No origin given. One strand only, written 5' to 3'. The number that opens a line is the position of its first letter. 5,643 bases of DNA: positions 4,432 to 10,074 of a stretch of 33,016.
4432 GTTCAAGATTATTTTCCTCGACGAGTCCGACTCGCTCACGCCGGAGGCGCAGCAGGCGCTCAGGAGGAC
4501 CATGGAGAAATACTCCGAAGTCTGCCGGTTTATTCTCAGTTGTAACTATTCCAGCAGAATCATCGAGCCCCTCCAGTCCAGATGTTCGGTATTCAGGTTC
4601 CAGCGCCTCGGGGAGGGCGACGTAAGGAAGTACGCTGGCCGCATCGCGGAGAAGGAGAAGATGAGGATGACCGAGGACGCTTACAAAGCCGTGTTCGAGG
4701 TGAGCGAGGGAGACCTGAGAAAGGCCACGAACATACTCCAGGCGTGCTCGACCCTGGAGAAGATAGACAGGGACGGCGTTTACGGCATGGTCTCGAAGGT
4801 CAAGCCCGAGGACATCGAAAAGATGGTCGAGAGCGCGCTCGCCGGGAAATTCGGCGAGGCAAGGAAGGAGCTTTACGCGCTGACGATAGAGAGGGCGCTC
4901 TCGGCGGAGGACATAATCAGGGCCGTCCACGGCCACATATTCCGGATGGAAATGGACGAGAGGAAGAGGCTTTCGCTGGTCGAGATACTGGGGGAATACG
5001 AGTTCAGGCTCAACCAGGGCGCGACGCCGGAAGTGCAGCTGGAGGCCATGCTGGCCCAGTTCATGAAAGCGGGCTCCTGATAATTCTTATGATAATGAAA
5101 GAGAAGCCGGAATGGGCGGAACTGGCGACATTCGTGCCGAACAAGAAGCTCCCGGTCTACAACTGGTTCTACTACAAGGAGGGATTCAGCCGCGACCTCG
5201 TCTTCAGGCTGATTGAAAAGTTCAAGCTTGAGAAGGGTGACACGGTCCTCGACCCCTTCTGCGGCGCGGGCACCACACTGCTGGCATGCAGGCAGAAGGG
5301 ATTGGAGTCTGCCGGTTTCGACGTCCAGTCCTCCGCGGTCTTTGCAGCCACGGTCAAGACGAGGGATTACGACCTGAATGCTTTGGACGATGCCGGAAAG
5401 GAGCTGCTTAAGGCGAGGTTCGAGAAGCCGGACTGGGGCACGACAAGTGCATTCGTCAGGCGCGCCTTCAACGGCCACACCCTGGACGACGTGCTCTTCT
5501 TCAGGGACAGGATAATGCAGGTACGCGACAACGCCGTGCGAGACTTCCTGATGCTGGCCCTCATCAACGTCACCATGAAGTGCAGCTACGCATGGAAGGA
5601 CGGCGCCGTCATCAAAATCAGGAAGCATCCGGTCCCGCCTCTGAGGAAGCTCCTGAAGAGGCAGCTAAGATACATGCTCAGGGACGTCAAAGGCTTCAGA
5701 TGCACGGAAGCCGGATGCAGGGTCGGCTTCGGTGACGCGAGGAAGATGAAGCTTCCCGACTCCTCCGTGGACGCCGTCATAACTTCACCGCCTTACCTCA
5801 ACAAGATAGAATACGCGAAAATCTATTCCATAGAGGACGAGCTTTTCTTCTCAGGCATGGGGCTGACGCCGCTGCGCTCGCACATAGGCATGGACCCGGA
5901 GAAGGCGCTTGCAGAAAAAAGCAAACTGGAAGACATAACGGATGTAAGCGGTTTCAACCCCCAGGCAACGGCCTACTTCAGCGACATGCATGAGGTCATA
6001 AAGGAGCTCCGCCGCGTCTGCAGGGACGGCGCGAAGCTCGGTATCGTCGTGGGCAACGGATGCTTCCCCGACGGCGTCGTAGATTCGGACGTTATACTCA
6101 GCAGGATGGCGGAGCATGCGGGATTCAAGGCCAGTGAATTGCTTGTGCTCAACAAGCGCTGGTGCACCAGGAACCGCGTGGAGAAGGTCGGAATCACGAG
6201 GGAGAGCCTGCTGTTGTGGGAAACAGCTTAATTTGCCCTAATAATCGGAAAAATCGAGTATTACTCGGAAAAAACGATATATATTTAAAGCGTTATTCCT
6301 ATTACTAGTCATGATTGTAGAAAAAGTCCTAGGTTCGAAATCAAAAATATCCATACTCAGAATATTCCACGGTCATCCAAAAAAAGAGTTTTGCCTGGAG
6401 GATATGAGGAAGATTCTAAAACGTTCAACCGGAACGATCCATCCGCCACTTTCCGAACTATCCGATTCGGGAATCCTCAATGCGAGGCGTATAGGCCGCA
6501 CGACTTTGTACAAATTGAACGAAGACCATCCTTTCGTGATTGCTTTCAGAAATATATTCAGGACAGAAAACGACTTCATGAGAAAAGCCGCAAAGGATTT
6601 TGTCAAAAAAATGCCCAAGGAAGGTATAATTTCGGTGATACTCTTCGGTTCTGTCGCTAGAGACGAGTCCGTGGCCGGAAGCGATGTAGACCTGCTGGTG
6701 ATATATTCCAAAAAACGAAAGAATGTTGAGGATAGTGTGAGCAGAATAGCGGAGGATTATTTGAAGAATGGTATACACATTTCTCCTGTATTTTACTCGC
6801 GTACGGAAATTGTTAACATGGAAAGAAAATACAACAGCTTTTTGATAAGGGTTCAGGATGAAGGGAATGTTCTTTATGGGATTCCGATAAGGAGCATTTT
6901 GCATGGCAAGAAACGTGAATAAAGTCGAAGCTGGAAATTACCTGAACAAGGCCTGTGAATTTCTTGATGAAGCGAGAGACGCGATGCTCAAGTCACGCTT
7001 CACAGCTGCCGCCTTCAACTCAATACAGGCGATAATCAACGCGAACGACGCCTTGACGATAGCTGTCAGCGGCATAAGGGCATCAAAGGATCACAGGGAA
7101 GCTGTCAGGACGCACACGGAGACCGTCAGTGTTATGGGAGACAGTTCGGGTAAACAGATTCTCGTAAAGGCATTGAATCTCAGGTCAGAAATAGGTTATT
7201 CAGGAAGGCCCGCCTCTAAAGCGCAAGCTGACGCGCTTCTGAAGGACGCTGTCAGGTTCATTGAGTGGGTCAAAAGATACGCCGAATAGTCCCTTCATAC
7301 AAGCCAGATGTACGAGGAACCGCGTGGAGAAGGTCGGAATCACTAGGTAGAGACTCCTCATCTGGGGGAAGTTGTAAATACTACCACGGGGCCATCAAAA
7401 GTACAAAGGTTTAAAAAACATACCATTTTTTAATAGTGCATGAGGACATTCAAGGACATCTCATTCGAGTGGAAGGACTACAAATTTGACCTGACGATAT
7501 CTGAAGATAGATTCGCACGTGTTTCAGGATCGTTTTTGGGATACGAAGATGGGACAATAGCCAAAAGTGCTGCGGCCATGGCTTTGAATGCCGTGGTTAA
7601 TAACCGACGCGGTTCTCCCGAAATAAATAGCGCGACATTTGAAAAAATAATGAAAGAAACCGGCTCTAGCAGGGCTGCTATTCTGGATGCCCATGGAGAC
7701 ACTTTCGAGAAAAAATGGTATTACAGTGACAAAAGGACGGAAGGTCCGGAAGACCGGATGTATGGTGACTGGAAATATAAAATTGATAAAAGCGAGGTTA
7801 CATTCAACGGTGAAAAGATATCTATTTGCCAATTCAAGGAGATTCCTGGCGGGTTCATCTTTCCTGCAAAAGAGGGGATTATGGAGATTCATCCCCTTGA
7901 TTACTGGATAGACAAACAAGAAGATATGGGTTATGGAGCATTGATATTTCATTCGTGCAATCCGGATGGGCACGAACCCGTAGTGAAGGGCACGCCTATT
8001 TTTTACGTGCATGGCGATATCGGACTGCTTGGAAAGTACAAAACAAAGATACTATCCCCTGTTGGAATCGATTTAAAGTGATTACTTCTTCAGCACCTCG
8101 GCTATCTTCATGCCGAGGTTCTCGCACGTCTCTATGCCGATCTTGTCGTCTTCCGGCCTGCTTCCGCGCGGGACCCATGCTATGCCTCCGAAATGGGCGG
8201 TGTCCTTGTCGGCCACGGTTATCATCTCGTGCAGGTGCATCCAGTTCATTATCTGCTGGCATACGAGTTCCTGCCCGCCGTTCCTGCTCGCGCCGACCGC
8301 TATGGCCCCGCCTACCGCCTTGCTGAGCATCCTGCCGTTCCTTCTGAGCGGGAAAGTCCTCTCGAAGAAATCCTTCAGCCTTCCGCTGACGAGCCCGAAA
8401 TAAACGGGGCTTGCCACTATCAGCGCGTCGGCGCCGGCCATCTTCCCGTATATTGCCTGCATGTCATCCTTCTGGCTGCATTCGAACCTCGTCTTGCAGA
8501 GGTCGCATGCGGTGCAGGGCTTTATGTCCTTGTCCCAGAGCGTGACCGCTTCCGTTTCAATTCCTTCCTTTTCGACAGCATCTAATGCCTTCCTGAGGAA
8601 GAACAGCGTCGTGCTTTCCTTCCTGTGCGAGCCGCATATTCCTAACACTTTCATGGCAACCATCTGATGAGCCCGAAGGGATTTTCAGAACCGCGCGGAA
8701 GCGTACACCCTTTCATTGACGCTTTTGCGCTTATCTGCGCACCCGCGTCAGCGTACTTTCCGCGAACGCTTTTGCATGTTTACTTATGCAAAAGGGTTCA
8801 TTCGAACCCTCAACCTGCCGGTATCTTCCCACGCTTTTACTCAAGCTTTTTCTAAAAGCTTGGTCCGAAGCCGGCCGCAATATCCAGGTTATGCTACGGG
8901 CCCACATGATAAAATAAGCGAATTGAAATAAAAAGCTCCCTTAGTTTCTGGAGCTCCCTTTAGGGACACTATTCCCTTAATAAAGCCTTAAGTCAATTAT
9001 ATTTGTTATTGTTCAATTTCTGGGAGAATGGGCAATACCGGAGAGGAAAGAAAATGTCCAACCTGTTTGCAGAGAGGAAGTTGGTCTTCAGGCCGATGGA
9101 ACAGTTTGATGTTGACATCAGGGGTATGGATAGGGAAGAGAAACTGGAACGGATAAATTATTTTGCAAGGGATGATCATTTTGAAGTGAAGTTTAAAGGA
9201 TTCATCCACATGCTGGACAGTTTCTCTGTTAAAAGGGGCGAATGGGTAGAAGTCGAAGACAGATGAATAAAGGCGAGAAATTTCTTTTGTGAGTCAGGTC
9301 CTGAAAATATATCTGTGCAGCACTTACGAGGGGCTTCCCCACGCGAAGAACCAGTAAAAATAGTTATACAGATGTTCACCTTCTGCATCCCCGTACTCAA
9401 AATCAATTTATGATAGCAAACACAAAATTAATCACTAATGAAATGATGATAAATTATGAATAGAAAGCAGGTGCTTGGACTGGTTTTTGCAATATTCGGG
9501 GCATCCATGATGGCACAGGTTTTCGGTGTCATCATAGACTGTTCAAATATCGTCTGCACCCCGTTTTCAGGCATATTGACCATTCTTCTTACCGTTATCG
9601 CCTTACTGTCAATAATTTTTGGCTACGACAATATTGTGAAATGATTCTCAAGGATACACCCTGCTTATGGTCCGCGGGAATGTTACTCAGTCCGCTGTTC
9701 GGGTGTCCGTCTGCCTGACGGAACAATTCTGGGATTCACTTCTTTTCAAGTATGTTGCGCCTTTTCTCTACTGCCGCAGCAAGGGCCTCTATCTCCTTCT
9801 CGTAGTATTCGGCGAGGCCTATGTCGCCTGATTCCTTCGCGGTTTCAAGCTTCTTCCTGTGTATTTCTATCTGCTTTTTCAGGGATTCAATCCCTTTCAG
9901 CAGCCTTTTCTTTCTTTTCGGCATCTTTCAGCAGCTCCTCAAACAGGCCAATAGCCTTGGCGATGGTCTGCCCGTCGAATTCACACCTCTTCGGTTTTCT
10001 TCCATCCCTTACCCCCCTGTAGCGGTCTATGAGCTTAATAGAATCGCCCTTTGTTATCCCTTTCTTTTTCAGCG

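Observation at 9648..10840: Second nucleotidyltransferase cassette is bracketed by two copies of the asnS gene tail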

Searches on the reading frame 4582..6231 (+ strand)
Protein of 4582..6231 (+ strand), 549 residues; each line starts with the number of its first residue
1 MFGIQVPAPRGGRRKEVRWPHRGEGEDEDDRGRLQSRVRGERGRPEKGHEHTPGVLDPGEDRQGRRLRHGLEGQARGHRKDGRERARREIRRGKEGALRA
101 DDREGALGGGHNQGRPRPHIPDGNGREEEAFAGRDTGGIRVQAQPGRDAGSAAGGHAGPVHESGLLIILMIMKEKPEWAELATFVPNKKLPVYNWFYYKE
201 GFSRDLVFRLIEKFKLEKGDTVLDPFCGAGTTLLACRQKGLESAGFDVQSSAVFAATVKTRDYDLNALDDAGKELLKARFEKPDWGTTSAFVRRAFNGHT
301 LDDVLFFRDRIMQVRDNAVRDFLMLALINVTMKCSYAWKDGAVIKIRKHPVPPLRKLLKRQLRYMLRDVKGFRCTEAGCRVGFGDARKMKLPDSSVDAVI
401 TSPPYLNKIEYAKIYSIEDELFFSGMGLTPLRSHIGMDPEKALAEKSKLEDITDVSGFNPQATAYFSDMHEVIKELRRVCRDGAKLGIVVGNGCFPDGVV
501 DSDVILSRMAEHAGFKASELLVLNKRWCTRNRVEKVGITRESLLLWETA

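Call 6: search_protein_families(library=pfam, proteins=[window:4582-6231:+], max_evalue=0.01)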
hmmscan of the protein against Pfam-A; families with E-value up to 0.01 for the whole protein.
window:4582-6231:+ (549 aa): 6 families
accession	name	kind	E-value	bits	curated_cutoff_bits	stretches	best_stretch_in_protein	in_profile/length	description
PF01555.25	N6_N4_Mtase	-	2.2e-14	54.4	26.7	1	196-253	160-216/221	DNA methylase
PF01170.24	UPF0020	-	2.5e-06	27.7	22.3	0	216-234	26-44/197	RMKL-like, methyltransferase domain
PF08241.18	Methyltransf_11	-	0.00068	20.7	21.2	0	383-401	48-66/95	Methyltransferase domain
PF13649.12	Methyltransf_25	-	0.0035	18.4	27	0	222-265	1-46/97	Methyltransferase domain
PF13489.12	Methyltransf_23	-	0.007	16.5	27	0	207-269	9-73/164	Methyltransferase domain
PF13847.12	Methyltransf_31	-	0.0072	16.4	27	0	217-259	2-47/145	Methyltransferase domain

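Call 50: search_protein_families(library=padloc, proteins=[window:4582-6231:+], max_evalue=0.01)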
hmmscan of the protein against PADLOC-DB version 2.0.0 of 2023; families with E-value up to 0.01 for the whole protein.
window:4582-6231:+ (549 aa): 50 families (the best 25 are shown)
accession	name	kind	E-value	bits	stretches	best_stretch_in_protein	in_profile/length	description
PDLC03224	MTase_II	-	1.7e-52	176.9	3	180-350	54-234/481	Type II methyltransferase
PDLC03239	MTase_II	-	1.9e-20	71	1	196-524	69-403/442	Type II methyltransferase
PDLC03306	MTase_II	-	1.9e-19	67.9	1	180-433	18-281/422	Type II methyltransferase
PDLC03353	MTase_II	-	5.1e-18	63.5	2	383-527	14-119/260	Type II methyltransferase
PDLC03362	MTase_II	-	1.5e-17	61.6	2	186-419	37-285/438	Type II methyltransferase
PDLC03322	MTase_II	-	8.7e-17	59.1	1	214-405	61-271/446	Type II methyltransferase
PDLC03389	MTase_II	-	1.8e-16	57.9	2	183-418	47-302/445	Type II methyltransferase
PDLC03380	MTase_II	-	2.3e-14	51.4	2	284-538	146-384/393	Type II methyltransferase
PDLC03283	MTase_II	-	6.7e-14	49.9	2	202-261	214-270/352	Type II methyltransferase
PDLC03350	MTase_II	-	6.4e-13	46.8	2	201-256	237-291/312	Type II methyltransferase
PDLC03249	MTase_II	-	1.8e-12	44.8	1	215-279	135-199/541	Type II methyltransferase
PDLC03369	MTase_II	-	3.9e-12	43.7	1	192-284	114-203/532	Type II methyltransferase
PDLC03387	MTase_II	-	7.9e-12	42.9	2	204-249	220-264/289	Type II methyltransferase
PDLC03364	MTase_II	-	9.4e-11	39.3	1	202-346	42-186/380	Type II methyltransferase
PDLC03377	MTase_II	-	1.3e-09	35.2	1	196-349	99-258/504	Type II methyltransferase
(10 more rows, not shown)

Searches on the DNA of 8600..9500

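Call 78: search_rna_families(source=window, start=8600, end=9500, threshold=evalue, max_evalue=1)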
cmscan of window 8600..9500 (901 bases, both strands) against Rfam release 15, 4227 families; matches with E-value up to 1: 0.
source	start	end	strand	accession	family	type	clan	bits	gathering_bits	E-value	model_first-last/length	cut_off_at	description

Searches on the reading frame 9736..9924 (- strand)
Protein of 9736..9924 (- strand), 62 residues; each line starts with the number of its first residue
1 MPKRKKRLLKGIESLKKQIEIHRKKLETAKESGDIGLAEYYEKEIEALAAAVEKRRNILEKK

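Call 6: search_protein_families(library=pfam, proteins=[window:9736-9924:-], max_evalue=0.01)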
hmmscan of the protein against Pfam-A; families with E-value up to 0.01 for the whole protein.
window:9736-9924:- (62 aa): 0 families

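Call 49: search_protein_families(library=ncbifam, proteins=[window:9736-9924:-], max_evalue=0.1)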
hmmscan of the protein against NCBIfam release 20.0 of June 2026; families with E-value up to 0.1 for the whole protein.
window:9736-9924:- (62 aa): 1 family
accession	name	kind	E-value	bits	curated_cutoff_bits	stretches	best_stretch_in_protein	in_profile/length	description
NF008244.0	PRK11020.1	equivalog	0.0061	17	110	1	8-58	5-55/120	YibL family ribosome-associated protein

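Call 50: search_protein_families(library=padloc, proteins=[window:9736-9924:-], max_evalue=0.01)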
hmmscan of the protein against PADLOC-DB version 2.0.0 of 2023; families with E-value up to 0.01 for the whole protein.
window:9736-9924:- (62 aa): 0 families
